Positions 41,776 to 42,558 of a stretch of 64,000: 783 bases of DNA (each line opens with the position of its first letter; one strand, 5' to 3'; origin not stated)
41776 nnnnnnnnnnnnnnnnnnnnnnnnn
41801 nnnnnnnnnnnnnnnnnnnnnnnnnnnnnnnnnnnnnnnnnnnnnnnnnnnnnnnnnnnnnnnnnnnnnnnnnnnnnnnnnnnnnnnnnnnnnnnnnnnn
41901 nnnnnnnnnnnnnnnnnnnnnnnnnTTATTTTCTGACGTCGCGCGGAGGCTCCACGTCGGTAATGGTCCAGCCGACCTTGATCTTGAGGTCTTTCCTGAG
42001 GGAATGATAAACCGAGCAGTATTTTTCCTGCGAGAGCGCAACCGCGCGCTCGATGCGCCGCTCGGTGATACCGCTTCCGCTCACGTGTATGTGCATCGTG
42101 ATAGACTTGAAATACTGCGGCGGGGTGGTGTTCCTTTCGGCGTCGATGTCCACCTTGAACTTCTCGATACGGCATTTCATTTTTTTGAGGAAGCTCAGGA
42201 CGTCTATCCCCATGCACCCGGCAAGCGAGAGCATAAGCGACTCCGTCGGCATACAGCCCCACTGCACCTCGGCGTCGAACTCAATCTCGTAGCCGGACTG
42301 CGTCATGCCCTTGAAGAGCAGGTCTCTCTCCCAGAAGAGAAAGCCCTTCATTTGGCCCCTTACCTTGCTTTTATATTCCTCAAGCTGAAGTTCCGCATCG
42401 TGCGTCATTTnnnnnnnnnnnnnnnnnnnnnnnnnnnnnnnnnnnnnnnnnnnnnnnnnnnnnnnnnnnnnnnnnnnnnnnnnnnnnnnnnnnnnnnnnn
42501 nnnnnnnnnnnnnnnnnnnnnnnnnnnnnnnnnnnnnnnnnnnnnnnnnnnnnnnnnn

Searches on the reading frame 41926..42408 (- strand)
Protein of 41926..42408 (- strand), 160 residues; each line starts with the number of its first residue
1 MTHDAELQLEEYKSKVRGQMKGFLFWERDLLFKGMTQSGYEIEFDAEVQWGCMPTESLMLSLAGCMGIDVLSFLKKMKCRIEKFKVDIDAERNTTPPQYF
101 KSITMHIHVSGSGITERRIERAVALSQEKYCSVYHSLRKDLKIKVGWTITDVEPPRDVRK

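Call 4: search_protein_families(library=ncbifam, proteins=[window:41926-42408:-])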
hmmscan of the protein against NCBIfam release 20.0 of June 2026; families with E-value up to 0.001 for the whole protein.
window:41926-42408:- (160 aa): 1 family
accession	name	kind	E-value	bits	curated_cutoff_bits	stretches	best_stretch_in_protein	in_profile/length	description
NF008009.0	PRK10738.1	equivalog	5.1e-22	78.2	138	1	24-150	5-132/134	OsmC family protein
